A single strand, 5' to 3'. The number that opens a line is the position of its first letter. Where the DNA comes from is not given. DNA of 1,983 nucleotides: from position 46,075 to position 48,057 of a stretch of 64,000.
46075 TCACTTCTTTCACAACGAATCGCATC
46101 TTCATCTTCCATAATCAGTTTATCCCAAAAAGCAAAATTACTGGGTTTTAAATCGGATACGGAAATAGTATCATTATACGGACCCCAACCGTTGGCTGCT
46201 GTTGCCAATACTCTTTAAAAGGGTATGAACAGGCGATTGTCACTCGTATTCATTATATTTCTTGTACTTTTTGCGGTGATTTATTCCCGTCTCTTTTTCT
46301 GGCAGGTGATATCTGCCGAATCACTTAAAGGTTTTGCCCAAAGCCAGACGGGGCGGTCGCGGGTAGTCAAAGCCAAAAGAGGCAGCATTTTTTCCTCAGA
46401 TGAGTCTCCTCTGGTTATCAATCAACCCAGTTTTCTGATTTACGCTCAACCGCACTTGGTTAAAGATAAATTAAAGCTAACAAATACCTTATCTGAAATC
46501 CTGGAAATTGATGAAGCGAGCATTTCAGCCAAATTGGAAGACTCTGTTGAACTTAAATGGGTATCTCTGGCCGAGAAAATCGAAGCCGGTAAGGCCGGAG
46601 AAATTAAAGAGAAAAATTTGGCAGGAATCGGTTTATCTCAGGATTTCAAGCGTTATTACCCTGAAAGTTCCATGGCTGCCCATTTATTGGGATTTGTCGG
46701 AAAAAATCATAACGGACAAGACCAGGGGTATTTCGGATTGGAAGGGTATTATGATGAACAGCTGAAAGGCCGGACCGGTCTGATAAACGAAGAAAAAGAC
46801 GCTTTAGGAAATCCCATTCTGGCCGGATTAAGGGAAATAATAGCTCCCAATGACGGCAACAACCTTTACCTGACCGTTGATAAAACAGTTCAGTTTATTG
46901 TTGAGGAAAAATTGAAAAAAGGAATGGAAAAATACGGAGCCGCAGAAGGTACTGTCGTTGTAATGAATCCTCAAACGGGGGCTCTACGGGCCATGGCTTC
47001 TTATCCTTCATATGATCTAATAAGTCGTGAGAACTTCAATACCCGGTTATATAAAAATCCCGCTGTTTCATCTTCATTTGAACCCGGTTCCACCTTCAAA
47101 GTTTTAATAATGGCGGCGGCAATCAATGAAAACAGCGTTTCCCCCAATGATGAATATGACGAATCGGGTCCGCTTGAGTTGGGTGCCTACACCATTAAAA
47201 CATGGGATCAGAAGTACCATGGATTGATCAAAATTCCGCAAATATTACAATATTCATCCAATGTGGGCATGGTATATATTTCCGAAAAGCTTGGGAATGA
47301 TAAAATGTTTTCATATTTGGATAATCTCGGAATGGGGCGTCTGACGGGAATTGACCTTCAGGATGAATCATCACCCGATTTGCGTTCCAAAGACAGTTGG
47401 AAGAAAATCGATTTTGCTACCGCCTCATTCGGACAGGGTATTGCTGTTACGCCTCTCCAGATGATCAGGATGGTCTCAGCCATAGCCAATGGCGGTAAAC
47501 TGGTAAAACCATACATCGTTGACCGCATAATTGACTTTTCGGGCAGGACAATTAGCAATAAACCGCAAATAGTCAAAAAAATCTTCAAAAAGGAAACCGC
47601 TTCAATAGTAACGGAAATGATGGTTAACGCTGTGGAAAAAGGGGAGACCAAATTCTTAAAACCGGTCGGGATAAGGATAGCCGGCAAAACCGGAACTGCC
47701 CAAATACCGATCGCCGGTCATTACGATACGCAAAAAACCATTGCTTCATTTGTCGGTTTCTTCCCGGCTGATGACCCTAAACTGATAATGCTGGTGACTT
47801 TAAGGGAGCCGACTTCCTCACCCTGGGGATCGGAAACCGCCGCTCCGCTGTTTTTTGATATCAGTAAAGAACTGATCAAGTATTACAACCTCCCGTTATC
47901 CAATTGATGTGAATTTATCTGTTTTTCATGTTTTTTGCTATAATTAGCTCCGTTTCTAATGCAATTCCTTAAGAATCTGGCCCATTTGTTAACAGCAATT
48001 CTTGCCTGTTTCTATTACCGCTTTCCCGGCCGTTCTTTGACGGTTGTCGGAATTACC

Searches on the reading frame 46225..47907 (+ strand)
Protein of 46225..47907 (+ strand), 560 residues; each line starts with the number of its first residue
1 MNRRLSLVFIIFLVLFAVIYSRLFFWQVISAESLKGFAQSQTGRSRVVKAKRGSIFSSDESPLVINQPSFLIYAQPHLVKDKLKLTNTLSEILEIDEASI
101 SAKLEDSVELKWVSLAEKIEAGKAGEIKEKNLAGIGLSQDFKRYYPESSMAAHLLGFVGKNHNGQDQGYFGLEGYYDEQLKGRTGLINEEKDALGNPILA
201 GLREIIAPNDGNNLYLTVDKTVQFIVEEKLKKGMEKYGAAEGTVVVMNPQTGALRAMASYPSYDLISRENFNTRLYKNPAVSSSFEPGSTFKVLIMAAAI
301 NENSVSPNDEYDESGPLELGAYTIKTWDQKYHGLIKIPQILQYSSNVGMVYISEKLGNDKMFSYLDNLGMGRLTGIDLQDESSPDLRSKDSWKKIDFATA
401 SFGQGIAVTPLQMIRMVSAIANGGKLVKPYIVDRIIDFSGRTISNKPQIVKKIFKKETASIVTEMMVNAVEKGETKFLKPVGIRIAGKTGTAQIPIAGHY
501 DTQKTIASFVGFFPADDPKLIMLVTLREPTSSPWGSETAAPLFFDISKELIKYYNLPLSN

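Call 7: search_protein_families(library=pfam, proteins=[window:46225-47907:+], max_evalue=0.01)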
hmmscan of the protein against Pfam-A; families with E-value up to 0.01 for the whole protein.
window:46225-47907:+ (560 aa): 4 families
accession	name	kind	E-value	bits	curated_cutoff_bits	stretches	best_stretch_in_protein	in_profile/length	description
PF00905.27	Transpeptidase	-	1.1e-77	261.6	22.1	1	242-547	1-298/299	Penicillin binding protein transpeptidase domain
PF03717.20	PBP_dimer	-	1.2e-22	81.7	24.4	1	48-198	2-176/180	Penicillin-binding Protein dimerisation domain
PF13354.11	Beta-lactamase2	-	0.0023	17.7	22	1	283-492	19-190/214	Beta-lactamase enzyme family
PF21922.1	PBP_dimer_2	-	0.0051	17.5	27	0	140-183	22-60/83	Penicillin binding protein A dimerisation domain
